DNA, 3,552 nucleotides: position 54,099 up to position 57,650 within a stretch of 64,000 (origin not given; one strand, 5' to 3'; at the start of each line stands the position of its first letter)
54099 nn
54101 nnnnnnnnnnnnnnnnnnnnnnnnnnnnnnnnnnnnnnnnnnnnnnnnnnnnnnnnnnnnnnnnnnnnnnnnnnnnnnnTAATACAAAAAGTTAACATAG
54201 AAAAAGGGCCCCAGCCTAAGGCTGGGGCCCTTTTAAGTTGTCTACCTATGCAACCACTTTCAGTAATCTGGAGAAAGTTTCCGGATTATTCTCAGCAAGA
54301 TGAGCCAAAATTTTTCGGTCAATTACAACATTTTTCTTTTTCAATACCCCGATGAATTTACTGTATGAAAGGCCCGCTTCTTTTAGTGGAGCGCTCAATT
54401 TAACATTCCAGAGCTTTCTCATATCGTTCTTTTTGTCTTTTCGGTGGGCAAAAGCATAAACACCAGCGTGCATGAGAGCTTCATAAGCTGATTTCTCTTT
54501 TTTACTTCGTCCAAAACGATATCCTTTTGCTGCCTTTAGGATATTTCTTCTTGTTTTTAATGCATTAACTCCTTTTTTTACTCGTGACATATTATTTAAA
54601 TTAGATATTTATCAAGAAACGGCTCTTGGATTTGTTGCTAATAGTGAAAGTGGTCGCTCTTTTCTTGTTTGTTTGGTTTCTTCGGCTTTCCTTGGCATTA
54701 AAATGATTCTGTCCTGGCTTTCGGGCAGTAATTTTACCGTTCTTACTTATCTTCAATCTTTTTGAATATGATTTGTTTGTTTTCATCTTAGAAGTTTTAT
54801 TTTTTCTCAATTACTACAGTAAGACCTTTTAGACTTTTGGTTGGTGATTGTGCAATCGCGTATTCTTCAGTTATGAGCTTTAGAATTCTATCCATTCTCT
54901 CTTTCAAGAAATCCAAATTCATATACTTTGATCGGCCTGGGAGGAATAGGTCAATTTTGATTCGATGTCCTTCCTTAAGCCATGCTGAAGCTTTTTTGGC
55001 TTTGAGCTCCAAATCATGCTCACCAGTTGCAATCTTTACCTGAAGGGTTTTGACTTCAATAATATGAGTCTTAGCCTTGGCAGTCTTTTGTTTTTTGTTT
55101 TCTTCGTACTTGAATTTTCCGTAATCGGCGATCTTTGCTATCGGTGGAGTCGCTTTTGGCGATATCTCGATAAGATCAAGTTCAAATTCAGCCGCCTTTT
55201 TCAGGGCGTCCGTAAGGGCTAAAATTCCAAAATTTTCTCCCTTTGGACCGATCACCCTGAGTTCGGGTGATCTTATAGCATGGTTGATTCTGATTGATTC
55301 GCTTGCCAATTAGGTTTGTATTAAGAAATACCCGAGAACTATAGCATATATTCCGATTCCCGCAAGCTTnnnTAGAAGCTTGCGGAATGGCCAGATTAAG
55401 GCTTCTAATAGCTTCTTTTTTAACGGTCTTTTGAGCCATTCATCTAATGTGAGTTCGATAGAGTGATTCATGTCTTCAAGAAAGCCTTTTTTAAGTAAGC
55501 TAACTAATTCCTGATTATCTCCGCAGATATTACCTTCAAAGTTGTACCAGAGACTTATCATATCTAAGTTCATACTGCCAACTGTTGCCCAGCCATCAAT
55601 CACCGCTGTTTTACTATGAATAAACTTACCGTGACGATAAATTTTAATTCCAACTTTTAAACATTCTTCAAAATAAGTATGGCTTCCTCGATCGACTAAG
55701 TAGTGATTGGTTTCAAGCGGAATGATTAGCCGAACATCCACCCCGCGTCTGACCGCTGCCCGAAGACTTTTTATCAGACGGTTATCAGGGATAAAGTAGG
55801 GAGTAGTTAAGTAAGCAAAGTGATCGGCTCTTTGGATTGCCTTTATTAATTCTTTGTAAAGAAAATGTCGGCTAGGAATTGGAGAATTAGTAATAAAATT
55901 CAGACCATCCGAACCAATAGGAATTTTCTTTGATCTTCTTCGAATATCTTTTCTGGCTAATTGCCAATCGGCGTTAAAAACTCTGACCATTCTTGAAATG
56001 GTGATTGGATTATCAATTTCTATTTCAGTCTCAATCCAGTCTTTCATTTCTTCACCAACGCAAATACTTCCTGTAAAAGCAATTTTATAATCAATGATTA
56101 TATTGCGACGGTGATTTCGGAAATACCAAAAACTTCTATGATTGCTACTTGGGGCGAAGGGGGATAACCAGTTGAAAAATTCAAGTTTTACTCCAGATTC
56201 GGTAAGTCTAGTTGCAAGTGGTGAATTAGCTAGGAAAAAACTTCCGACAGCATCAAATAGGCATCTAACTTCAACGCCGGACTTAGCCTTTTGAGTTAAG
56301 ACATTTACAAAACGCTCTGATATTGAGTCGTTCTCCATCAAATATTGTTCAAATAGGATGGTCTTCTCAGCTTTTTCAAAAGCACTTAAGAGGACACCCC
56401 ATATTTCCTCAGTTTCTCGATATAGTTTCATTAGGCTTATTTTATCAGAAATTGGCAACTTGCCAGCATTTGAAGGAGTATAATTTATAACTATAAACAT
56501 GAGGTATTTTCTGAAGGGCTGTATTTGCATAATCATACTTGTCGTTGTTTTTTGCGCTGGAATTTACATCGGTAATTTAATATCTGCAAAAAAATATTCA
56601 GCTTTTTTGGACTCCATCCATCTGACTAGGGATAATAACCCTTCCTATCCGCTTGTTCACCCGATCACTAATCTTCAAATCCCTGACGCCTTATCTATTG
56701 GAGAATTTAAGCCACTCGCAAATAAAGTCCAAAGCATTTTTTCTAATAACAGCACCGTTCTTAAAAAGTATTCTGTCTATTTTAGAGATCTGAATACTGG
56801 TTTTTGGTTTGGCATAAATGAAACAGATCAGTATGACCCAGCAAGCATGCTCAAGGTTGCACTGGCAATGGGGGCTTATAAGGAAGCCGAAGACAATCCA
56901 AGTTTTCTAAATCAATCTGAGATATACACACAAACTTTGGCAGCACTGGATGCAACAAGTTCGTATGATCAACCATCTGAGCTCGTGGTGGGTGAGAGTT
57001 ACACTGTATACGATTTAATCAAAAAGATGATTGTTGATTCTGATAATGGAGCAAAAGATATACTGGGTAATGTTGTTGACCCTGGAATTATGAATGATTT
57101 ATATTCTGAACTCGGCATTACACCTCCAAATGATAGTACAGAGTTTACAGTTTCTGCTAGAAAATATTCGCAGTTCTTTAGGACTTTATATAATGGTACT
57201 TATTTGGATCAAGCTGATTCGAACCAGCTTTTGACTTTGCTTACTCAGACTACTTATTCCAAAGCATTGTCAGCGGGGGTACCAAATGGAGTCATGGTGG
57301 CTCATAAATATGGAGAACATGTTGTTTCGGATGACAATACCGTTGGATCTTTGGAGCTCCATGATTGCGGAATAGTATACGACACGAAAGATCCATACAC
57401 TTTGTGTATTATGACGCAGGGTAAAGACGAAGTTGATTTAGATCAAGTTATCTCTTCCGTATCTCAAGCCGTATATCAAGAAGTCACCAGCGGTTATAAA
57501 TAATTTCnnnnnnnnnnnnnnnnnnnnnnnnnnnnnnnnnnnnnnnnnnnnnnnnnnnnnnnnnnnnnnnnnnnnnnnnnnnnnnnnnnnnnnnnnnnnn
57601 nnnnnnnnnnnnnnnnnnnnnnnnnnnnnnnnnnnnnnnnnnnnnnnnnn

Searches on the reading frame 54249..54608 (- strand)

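Call 19: search_protein_families(library=pfam, proteins=[window:54249-54608:-], max_evalue=0.01)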
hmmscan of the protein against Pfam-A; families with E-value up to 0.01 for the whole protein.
window:54249-54608:- (120 aa): 1 family
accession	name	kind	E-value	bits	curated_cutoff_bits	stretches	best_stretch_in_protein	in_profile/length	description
PF00453.23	Ribosomal_L20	-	8.6e-32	109.9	30.8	1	9-115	1-107/107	Ribosomal protein L20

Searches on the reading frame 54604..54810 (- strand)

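Call 19: search_protein_families(library=pfam, proteins=[window:54604-54810:-], max_evalue=0.01)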
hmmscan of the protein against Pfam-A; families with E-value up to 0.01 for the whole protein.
window:54604-54810:- (69 aa): 1 family
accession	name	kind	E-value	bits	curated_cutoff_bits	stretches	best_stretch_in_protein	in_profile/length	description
PF01632.24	Ribosomal_L35p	-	4.6e-08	33.8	28.9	1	8-54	2-48/61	Ribosomal protein L35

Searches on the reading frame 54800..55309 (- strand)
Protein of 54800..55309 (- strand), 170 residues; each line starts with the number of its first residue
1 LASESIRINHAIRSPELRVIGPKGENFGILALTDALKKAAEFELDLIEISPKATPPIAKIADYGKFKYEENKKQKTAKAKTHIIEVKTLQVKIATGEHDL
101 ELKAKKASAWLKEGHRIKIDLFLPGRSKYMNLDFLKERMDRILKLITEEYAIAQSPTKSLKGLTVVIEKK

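Call 19: search_protein_families(library=pfam, proteins=[window:54800-55309:-], max_evalue=0.01)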
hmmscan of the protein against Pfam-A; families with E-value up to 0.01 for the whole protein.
window:54800-55309:- (170 aa): 2 families
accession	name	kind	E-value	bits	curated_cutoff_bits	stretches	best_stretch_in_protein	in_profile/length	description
PF05198.21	IF3_N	-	6.4e-27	94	26.9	1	8-77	1-70/70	Translation initiation factor IF-3, N-terminal domain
PF00707.27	IF3_C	-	2.3e-11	43.9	34.8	1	84-169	1-85/86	Translation initiation factor IF-3, C-terminal domain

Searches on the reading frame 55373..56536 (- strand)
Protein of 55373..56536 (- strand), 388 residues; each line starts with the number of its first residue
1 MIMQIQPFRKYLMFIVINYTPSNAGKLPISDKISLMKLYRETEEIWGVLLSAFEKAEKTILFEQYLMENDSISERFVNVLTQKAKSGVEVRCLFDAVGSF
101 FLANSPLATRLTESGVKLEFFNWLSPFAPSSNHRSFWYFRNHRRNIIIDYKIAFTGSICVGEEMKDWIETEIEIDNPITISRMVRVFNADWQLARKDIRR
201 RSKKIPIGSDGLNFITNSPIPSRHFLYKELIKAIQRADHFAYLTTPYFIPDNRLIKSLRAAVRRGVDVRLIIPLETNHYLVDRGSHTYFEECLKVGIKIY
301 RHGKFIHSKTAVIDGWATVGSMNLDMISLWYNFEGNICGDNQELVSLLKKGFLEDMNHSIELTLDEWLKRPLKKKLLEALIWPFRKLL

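Call 30: search_protein_families(library=pfam, proteins=[window:55373-56536:-], max_evalue=0.01)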
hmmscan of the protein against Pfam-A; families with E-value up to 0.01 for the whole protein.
window:55373-56536:- (388 aa): 2 families
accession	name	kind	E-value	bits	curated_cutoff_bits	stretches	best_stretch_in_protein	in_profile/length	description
PF13091.12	PLDc_2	-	3.2e-34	118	27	2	230-355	1-131/132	PLD-like domain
PF00614.28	PLDc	-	0.0011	19.3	21.9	0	306-326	5-26/28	Phospholipase D Active site motif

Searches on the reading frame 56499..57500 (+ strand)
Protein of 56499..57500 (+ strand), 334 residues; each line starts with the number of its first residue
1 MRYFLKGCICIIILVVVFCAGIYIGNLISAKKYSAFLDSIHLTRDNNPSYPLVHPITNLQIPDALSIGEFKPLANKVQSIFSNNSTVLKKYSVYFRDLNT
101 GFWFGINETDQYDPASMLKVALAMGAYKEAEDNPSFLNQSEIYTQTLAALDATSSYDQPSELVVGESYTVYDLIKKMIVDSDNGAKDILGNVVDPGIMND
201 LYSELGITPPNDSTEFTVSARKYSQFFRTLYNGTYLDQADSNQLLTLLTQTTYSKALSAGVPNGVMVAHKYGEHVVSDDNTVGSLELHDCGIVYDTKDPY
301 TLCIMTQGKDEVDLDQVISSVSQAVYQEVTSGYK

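Call 30: search_protein_families(library=pfam, proteins=[window:56499-57500:+], max_evalue=0.01)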
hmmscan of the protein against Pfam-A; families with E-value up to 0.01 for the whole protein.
window:56499-57500:+ (334 aa): 2 families
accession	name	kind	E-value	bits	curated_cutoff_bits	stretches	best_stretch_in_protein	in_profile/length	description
PF13354.11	Beta-lactamase2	-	5.2e-33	114.6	22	1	92-306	1-214/214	Beta-lactamase enzyme family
PF00768.25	Peptidase_S11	-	0.0084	16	27.6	0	107-185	30-107/239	D-alanyl-D-alanine carboxypeptidase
